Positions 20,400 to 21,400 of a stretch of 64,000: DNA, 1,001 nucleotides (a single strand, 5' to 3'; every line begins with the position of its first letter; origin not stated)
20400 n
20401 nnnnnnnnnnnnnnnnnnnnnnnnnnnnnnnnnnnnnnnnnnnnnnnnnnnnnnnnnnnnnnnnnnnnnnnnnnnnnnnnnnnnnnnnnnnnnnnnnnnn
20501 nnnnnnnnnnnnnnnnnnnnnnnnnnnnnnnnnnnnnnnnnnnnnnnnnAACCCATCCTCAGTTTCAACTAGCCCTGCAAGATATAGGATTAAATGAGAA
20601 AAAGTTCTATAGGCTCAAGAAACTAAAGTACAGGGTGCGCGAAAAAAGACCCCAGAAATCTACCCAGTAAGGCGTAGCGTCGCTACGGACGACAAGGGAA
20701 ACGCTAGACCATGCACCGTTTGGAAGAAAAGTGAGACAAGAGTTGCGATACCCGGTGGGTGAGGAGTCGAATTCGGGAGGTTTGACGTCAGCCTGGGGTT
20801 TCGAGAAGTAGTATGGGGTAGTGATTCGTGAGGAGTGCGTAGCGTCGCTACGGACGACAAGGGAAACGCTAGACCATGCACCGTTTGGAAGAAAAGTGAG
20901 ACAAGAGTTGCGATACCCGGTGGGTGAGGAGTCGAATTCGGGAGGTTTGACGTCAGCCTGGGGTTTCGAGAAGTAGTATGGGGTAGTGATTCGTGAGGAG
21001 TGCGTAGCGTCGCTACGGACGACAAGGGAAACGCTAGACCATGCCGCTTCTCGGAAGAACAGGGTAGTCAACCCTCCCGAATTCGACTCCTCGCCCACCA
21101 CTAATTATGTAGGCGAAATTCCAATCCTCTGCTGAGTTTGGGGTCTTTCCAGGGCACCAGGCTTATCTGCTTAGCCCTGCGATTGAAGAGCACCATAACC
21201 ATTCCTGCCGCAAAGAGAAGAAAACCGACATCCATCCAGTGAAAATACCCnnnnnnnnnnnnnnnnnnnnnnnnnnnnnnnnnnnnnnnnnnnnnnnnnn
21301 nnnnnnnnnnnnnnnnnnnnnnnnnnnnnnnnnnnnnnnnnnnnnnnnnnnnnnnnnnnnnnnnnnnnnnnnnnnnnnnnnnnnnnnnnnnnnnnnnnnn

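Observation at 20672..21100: A 165-bp tandem repeat (about 2.3 copies) with nested palindromes and a terminal inverted core sits between convergent genes just downstream of actF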

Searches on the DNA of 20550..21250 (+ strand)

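Call 11: search_rna_families(source=window, start=20550, end=21250, threshold=evalue, max_evalue=10, show_alignments=3)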
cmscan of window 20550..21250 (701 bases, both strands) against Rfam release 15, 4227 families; matches with E-value up to 10: 1.
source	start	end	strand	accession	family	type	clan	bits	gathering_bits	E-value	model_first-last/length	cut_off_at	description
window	21110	21231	-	RF01019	mir-922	Gene; miRNA;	-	14.2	95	9.5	1-81/81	no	mir-922 microRNA precursor family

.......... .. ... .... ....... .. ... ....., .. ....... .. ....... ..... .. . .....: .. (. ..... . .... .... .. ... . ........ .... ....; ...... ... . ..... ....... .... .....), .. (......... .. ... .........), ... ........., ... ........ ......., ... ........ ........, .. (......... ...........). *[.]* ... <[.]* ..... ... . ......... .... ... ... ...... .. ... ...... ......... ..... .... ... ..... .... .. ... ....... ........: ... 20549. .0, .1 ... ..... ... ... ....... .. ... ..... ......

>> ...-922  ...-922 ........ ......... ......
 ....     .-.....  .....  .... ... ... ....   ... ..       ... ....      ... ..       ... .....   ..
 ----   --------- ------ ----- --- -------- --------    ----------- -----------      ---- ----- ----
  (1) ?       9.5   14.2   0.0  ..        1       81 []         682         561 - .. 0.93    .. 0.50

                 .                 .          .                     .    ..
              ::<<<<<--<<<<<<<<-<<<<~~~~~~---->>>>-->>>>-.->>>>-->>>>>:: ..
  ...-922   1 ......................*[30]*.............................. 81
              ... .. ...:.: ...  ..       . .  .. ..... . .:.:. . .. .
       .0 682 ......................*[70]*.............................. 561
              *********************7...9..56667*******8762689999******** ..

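Call 30: search_dna_similar(query=window:20672-21100:+, collection=phages, mode=distant, max_evalue=0.01)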
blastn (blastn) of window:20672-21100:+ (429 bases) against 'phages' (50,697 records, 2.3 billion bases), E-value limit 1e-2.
No match.

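Call 31: search_dna_similar(query=window:20672-21100:+, collection=plasmids, mode=distant, max_evalue=0.01)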
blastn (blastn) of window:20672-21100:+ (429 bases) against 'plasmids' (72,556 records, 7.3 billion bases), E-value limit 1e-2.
No match.

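Call 50: build_rna_model(alignment_id=A1)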
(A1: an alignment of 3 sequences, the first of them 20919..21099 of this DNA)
Model R1 built from alignment A1 (3 sequences, 183 columns); structure: RNAalifold consensus.
model positions 169; base pairs 52; branch points 0; effective number of sequences 1.56; information 0.59 bits per position. Calibrated on 0.2 Mb of random sequence (short: E-values are rough).
structure used (alignment columns):
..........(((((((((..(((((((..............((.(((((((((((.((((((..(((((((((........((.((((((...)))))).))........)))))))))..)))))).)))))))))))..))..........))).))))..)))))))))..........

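Call 51: search_with_rna_model(model_id=R1, sources=[window, L009, L010, L011, L012, L013, L014, L015, L008], max_evalue=10, show_alignments=0)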
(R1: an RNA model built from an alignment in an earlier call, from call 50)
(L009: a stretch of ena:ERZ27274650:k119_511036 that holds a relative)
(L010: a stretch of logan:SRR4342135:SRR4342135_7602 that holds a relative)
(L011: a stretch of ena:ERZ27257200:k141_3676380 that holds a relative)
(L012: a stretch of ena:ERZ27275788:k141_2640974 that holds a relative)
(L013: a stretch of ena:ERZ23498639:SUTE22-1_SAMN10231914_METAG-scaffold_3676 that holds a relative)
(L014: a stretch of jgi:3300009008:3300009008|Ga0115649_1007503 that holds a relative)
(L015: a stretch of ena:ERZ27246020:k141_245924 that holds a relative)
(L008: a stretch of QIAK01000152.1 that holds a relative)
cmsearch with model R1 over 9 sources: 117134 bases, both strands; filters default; matches with E-value up to 10: 9.
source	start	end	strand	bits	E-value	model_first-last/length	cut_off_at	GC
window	20919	21092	+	167.2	5.7e-35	1-169/169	no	0.56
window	46822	46985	+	149.7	4.3e-31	1-169/169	no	0.59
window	46655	46818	-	94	8.6e-19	1-169/169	no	0.44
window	20754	20917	+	81.4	5.4e-16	1-169/169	no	0.54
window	20926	21099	-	73.3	3.3e-14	1-169/169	no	0.57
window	46822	46985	-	33.8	1.8e-05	1-169/169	no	0.59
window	46688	46781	+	26.5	0.00075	41-133/169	no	0.51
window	20800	20890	-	16.8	0.1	42-132/169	no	0.53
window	20669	20697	+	11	2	75-104/169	no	0.62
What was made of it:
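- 20919..21099 (+): HP1, the complete 181-nt hairpin. It comprises the left arm, the apex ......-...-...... and the right arm, with a basal stem of 27 + 5 bp. R1 covariance-model score 167 bits (call 51).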

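Call 59: search_with_rna_model(model_id=R1, sources=[L025, L026, L027], max_evalue=1, show_alignments=4)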
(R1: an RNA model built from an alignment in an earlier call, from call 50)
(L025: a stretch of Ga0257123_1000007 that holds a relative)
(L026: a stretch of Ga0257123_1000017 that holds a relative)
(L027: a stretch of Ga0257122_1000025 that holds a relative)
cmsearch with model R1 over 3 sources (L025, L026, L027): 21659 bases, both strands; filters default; matches with E-value up to 1: 6.
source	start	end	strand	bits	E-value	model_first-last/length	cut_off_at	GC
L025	2904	3066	-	99.1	1.3e-20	1-169/169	no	0.58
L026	2933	3088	-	93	2.8e-19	1-169/169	no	0.54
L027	713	868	-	93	2.8e-19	1-169/169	no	0.54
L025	2904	3066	+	45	1.1e-08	1-169/169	no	0.58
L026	2926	3088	+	31.2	1.3e-05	1-169/169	no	0.53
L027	706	868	+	31.2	1.3e-05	1-169/169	no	0.53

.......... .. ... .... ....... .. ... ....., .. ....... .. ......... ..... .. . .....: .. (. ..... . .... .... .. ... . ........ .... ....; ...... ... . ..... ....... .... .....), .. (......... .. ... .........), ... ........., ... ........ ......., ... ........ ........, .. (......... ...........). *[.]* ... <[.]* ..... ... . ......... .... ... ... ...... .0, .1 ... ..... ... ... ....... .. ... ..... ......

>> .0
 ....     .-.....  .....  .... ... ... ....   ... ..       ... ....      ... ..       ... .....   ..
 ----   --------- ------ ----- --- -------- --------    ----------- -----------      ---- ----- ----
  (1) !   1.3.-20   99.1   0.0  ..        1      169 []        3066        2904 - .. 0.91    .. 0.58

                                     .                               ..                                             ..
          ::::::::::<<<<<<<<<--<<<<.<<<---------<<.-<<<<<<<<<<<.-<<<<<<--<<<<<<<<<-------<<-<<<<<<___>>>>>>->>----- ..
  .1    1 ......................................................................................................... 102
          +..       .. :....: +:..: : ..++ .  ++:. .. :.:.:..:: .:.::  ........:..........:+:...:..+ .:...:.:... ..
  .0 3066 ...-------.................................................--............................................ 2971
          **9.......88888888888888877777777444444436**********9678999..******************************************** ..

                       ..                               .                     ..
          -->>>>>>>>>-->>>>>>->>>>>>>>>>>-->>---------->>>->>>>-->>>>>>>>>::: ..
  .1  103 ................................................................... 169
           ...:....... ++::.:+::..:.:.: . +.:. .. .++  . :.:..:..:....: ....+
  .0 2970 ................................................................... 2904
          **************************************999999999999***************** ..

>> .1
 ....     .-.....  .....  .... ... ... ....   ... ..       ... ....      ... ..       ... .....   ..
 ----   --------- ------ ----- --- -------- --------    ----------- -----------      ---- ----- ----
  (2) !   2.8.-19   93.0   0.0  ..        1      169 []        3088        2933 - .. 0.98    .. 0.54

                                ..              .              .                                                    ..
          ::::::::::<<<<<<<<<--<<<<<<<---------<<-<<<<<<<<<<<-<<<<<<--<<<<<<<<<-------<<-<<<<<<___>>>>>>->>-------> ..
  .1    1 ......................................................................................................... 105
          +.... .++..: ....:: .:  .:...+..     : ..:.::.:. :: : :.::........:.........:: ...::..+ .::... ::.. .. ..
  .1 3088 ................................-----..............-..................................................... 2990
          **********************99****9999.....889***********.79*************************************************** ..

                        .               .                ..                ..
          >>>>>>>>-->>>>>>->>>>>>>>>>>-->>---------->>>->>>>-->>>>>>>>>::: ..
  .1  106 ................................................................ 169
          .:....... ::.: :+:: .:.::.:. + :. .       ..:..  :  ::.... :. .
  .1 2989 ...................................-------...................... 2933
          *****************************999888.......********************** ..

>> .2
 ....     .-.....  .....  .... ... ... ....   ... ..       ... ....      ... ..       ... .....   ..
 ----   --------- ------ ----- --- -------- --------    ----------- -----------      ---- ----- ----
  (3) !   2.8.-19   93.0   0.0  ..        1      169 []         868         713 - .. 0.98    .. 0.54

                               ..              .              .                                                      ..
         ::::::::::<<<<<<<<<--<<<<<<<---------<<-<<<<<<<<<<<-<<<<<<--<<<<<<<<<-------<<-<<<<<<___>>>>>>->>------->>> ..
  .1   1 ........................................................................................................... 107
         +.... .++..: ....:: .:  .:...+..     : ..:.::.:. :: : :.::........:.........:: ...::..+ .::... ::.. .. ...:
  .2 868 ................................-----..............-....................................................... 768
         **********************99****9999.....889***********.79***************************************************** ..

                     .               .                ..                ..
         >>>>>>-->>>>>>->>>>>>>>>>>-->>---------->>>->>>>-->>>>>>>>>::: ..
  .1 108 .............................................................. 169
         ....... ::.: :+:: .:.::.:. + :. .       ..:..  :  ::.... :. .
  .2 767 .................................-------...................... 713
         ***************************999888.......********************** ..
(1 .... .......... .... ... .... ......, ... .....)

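Call 62: search_with_rna_model(model_id=R1, sources=[window, L025, L026], max_evalue=1e-17, make_alignment=true)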
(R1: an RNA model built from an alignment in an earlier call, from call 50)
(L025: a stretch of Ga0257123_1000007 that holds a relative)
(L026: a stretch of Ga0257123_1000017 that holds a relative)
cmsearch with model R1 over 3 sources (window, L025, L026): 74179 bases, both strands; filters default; matches with E-value up to 1e-17: 5.
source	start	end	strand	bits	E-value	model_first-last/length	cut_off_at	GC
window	20919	21092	+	167.2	3.6e-35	1-169/169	no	0.56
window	46822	46985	+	149.7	2.7e-31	1-169/169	no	0.59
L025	2904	3066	-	99.1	4.3e-20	1-169/169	no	0.58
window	46655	46818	-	94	5.5e-19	1-169/169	no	0.44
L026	2933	3088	-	93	9.5e-19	1-169/169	no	0.54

Alignment A2: 5 matches aligned to the model, 179 columns, each read 5' to 3' on its own strand. Consensus structure (alignment columns), stored with it:
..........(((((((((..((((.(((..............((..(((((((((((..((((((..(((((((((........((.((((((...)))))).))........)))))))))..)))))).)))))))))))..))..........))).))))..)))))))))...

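Call 82: search_with_rna_model(model_id=R1, sources=[L028, L027, L025, L026], max_evalue=10)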
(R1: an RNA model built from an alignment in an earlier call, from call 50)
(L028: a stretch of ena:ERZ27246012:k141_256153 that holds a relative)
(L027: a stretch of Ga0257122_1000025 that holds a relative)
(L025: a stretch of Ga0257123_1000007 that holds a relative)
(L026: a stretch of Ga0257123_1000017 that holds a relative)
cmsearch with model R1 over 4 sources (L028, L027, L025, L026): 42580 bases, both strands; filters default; matches with E-value up to 10: 6.
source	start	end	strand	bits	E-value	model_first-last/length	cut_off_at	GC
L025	2904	3066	-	99.1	2.5e-20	1-169/169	no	0.58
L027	713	868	-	93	5.5e-19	1-169/169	no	0.54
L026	2933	3088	-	93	5.5e-19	1-169/169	no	0.54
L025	2904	3066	+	45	2.1e-08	1-169/169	no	0.58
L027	706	868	+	31.2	2.5e-05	1-169/169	no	0.53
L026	2926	3088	+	31.2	2.5e-05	1-169/169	no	0.53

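Call 101: search_dna_similar(query=window:20919-21099:+, collection=ecoli_genomes, mode=distant, max_evalue=0.01, max_rows=5)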
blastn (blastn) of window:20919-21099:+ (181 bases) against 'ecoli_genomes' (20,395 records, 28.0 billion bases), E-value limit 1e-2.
No match.
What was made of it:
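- On ERIC / IRU: blastn with 11-base words against all complete E. coli genomes found no match (call 101).
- Closest known: ERIC / IRU elements of enterobacteria. Different: There is no sequence similarity: blastn of HP1 against 5,426 E. coli genomes, which carry ERIC and REP, found nothing (call 101).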
